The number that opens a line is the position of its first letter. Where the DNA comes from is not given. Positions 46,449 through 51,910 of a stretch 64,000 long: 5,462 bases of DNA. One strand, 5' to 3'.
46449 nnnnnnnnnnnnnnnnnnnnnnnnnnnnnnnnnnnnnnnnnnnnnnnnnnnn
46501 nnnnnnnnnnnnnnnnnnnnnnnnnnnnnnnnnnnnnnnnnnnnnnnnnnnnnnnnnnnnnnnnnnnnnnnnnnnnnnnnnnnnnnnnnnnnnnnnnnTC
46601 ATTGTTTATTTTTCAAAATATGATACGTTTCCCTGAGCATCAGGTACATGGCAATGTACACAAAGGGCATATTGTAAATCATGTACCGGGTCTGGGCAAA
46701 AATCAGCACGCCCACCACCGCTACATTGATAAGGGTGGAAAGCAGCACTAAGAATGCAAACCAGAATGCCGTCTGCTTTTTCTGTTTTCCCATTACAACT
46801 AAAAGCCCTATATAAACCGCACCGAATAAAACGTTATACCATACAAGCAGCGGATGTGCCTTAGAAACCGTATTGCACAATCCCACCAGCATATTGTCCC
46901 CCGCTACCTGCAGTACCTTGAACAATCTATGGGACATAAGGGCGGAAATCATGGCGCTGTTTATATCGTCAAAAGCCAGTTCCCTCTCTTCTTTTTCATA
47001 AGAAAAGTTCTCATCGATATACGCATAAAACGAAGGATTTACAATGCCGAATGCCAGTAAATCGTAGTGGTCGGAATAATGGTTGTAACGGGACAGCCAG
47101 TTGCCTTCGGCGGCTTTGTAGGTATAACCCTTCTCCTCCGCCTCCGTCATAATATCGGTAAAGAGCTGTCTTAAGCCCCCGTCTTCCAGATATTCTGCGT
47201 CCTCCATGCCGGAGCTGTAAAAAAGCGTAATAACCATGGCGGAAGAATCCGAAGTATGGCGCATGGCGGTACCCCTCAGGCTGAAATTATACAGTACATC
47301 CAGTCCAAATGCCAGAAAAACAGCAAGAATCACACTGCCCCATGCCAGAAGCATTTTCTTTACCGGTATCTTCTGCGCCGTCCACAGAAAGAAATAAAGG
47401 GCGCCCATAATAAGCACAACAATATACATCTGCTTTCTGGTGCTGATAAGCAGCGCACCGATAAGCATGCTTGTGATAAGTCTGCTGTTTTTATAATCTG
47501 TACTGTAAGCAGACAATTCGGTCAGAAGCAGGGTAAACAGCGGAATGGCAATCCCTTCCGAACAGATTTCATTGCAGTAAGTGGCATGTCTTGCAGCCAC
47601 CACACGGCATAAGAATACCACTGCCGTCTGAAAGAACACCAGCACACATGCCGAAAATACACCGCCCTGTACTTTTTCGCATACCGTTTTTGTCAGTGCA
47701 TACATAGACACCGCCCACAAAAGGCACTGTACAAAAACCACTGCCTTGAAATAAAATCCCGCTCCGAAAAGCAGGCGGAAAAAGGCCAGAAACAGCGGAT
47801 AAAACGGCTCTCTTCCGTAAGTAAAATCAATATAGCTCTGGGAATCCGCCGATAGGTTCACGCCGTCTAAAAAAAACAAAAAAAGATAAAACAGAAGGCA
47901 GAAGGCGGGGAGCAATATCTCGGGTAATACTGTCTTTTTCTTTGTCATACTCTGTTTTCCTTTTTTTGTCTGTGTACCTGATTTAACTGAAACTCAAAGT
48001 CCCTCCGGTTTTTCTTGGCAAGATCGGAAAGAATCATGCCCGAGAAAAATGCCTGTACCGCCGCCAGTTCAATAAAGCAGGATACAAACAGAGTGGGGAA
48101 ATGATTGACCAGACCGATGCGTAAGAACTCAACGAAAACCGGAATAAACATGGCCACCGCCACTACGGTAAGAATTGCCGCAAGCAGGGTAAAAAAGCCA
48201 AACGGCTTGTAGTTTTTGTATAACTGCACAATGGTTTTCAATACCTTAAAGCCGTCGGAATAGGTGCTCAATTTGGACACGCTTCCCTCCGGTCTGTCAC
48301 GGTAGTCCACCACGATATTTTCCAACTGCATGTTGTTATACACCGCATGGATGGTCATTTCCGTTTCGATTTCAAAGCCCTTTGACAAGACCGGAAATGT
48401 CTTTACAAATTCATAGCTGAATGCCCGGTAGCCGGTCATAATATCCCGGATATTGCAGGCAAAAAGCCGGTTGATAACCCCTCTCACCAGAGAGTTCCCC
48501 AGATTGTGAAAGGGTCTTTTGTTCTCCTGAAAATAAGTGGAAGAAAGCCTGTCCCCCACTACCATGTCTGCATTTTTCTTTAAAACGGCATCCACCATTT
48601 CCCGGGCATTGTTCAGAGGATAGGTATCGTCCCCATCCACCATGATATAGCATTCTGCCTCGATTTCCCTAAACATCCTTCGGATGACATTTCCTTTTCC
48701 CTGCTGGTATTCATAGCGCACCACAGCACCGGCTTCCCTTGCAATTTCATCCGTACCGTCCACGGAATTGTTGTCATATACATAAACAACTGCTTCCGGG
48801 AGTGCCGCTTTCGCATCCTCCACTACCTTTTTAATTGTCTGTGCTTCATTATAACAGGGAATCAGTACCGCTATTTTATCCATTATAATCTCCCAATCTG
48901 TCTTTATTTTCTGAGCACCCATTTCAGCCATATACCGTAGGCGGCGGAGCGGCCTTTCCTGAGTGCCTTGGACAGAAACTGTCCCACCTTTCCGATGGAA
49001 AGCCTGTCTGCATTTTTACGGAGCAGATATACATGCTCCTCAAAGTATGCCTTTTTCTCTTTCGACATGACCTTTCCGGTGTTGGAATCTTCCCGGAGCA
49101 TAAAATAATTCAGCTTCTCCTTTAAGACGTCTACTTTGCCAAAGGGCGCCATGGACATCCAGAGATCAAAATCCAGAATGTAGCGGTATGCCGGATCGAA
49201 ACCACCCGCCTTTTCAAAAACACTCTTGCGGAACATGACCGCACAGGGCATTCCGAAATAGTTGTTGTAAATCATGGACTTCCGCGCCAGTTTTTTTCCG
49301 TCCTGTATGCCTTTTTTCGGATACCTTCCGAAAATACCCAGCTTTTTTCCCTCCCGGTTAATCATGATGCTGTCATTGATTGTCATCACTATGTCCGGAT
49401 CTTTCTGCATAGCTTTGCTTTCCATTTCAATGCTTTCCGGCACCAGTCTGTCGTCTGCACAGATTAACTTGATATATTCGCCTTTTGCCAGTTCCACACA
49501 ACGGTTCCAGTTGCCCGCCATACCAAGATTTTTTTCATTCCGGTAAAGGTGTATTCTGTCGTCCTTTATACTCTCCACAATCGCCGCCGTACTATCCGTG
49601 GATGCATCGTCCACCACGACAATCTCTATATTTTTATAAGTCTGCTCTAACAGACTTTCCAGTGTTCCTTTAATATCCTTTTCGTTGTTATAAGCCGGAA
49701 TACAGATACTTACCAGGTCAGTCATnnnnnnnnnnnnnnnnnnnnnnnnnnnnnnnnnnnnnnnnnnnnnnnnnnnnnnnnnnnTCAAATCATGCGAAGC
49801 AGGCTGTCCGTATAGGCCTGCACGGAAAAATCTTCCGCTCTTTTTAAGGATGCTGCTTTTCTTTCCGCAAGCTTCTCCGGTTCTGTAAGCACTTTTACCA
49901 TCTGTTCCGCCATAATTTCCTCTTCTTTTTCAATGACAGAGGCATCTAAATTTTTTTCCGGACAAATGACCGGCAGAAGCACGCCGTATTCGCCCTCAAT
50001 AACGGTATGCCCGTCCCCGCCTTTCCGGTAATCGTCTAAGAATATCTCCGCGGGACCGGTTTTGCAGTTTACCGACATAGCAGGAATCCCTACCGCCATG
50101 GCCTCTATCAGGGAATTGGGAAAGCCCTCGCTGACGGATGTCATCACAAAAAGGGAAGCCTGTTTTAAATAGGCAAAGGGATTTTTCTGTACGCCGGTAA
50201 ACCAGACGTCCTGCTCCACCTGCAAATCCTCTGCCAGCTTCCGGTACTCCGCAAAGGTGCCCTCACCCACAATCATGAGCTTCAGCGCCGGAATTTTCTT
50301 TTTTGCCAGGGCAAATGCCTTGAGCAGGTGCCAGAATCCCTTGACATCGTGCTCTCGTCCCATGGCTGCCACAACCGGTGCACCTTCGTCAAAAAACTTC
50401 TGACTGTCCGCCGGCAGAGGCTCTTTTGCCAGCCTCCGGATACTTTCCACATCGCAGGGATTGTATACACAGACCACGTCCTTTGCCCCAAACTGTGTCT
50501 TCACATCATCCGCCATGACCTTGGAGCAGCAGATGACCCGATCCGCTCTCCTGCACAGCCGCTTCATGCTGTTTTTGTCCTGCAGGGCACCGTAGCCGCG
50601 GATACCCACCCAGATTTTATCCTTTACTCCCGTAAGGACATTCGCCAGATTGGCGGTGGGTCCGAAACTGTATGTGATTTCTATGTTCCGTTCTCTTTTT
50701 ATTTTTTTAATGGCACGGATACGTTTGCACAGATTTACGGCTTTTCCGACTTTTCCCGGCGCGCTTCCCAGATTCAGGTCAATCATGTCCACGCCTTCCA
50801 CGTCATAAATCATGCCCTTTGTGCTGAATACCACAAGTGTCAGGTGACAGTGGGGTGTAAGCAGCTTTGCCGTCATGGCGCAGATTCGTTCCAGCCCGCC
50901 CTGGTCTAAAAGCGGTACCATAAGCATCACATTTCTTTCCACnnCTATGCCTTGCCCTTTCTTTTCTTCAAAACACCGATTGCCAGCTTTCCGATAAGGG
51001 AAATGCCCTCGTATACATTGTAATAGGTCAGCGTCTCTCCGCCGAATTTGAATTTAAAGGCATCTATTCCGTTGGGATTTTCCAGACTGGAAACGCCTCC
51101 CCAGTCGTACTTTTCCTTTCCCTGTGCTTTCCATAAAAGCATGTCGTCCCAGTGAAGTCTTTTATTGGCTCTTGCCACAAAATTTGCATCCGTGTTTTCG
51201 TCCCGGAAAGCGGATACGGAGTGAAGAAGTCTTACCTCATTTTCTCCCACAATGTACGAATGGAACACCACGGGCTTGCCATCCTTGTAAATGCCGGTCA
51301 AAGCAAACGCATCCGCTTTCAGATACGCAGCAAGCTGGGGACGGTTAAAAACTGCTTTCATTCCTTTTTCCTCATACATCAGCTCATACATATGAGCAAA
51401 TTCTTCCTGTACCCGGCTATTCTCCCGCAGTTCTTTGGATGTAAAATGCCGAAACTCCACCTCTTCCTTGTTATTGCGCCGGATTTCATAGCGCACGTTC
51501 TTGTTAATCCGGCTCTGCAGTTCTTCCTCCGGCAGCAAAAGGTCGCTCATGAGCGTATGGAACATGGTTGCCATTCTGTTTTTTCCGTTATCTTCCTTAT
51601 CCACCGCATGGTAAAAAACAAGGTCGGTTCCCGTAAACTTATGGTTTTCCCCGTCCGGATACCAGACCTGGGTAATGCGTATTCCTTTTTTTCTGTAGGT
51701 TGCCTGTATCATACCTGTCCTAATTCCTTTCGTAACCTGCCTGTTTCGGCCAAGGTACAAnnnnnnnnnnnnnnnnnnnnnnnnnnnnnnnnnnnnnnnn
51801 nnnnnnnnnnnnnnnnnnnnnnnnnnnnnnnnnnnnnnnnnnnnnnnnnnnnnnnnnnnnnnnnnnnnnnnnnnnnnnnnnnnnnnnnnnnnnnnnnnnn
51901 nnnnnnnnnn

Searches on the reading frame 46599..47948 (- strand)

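Call 4: search_protein_families(library=pfam, proteins=[window:46599-47948:-])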
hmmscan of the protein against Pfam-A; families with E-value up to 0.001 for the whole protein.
window:46599-47948:- (449 aa): 0 families

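Call 41: search_protein_families(library=ncbifam, proteins=[window:46599-47948:-], max_evalue=0.01)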
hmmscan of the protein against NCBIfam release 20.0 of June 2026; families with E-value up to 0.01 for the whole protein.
window:46599-47948:- (449 aa): 0 families

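Call 42: search_protein_families(library=pfam, proteins=[window:46599-47948:-], max_evalue=5)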
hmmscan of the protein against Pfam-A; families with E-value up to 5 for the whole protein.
window:46599-47948:- (449 aa): 3 families
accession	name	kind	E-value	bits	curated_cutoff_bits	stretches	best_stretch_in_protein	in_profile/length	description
PF04932.20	Wzy_C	-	0.0028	17.9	31.7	1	160-222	3-66/149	O-Antigen ligase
PF23396.1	DUF7103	-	0.016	15.7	27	1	370-445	66-141/159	Family of unknown function (DUF7103)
PF12769.12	PNTB_4TM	-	0.036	15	26.2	1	365-410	25-70/85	4TM region of pyridine nucleotide transhydrogenase, mitoch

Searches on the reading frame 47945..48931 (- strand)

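Call 4: search_protein_families(library=pfam, proteins=[window:47945-48931:-])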
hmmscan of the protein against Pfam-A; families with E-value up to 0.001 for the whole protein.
window:47945-48931:- (328 aa): 2 families
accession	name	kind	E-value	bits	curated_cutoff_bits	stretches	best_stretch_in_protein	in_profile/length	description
PF00535.33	Glycos_transf_2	-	9.6e-18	65.1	23.3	1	22-176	2-164/168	Glycosyl transferase family 2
PF13641.12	Glyco_tranf_2_3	-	1.7e-06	28.7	27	1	20-124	3-119/230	Glycosyltransferase like family 2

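Call 41: search_protein_families(library=ncbifam, proteins=[window:47945-48931:-], max_evalue=0.01)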
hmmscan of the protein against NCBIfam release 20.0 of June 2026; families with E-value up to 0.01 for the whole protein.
window:47945-48931:- (328 aa): 11 families
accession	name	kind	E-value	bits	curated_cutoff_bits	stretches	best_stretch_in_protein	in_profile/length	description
TIGR04182.1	glyco_TIGR04182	equivalog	6.6e-63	212.8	325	1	20-312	2-289/293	S-layer glycoprotein N-glycosyltransferase AglJ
NF041391.1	DPhHxTase_Halo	equivalog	6e-25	87.5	375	1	26-238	3-209/213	dolichyl-phosphate hexose transferase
NF058614.1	PPMAGASynPpgS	equivalog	7.3e-16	58.3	370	1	22-200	4-186/226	polyprenyl-phospho-N-acetylgalactosaminyl synthase PpgS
NF010496.0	PRK13915.1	equivalog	9.4e-09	34.8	262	1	18-103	31-128/307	glucosyl-3-phosphoglycerate synthase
TIGR04283.1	glyco_like_mftF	equivalog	6.7e-08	32.4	182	1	20-120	1-100/221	TIGR04283 family arsenosugar biosynthesis glycosyltransferase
TIGR03937.1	PgaC_IcaA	equivalog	5.1e-07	29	422.3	1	17-119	44-153/407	poly-beta-1,6-N-acetyl-D-glucosamine synthase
NF047588.1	GlcsyltransPgfSStrep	equivalog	7.5e-07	28.7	500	1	19-299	2-275/308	glycosyltransferase PgfS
NF053846.1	glyco_with_XrtP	equivalog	5.6e-05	22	520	1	22-67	45-90/440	XrtP-associated glycosyltransferase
NF041865.1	EpsU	equivalog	0.00098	18.2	700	1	18-98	39-129/394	exopolysaccharide biosynthesis GT2 family glycosyltransferase EpsU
TIGR03469.1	HpnB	hypoth_equivalog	0.0029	16.7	379.25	1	17-70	43-98/386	hopene-associated glycosyltransferase HpnB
NF038302.1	EPS_HpsE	equivalog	0.0059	15.6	300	1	20-104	3-98/307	hormogonium polysaccharide biosynthesis glycosyltransferase HpsE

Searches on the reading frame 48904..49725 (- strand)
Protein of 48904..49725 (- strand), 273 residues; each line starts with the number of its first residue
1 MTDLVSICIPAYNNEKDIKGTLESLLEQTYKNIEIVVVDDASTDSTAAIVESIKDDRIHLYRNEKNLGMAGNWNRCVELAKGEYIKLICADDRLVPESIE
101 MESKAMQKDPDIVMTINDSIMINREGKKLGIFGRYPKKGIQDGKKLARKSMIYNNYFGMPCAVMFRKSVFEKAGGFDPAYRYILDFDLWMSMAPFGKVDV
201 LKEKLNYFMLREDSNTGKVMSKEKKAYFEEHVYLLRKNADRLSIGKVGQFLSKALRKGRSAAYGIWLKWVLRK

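Call 6: search_protein_families(library=pfam, proteins=[window:48904-49725:-])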
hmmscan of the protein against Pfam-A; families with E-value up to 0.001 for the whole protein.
window:48904-49725:- (273 aa): 3 families
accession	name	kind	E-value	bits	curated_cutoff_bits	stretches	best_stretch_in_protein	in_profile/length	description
PF00535.33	Glycos_transf_2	-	1.8e-35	122.8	23.3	1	6-172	1-166/168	Glycosyl transferase family 2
PF10111.15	Glyco_tranf_2_2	-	1.2e-14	54.9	27.3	1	6-193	1-200/276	Glycosyltransferase like family 2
PF13641.12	Glyco_tranf_2_3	-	7.6e-10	39.6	27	1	5-116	3-122/230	Glycosyltransferase like family 2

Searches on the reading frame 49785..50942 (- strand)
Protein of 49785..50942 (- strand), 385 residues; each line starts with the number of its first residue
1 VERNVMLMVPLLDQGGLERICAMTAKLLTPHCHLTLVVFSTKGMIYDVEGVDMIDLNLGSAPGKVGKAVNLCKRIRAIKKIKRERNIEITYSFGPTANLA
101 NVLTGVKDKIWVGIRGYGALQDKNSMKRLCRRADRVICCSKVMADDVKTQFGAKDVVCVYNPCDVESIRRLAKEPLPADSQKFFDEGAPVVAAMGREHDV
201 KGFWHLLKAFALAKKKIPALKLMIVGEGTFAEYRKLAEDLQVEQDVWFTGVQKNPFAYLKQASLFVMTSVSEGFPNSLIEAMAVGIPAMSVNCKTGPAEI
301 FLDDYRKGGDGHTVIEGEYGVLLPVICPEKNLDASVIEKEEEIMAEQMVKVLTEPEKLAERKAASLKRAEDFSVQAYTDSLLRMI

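Call 6: search_protein_families(library=pfam, proteins=[window:49785-50942:-])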
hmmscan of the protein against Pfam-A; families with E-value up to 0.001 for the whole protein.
window:49785-50942:- (385 aa): 4 families
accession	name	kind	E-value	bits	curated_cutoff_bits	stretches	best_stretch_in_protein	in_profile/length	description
PF00534.26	Glycos_transf_1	-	2.2e-25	89.6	26.4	1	181-305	8-135/172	Glycosyl transferases group 1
PF13692.12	Glyco_trans_1_4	-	3.9e-24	86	27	1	189-303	2-117/142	Glycosyl transferases group 1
PF20706.3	GT4-conflict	-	2e-11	44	26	1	124-368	138-370/385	Family 4 Glycosyltransferase in conflict systems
PF13439.12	Glyco_transf_4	-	5.4e-08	33.5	28.5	1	15-166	2-169/170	Glycosyltransferase Family 4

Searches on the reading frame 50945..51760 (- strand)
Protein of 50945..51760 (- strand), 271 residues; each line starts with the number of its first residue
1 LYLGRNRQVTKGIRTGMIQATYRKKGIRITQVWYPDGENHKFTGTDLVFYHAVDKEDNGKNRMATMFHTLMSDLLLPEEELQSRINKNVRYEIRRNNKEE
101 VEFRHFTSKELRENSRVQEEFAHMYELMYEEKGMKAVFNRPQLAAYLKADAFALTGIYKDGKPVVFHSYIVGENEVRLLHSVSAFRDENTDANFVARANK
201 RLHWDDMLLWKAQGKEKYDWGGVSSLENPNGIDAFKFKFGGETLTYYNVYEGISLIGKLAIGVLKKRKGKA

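Call 6: search_protein_families(library=pfam, proteins=[window:50945-51760:-])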
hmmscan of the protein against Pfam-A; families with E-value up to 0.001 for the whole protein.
window:50945-51760:- (271 aa): 0 families

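Call 42: search_protein_families(library=pfam, proteins=[window:50945-51760:-], max_evalue=5)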
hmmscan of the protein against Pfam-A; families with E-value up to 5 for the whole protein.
window:50945-51760:- (271 aa): 5 families
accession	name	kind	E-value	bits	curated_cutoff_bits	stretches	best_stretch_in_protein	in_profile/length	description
PF04339.18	FemAB_like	-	0.022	14.4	27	1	21-164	127-262/369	Peptidogalycan biosysnthesis/recognition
PF11738.13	DUF3298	-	0.023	16.1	24.1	1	72-146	1-72/84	Protein of unknown function (DUF3298)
PF21013.2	LOC400499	-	0.034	13.1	27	1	64-128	342-406/527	LOC400499 family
PF24883.2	NPHP3_N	-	0.14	12.7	24.8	1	46-103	51-108/164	Nephrocystin 3, N-terminal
PF11455.13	MazE-like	-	0.14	12.6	22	1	22-43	11-32/65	Antitoxin MazE-like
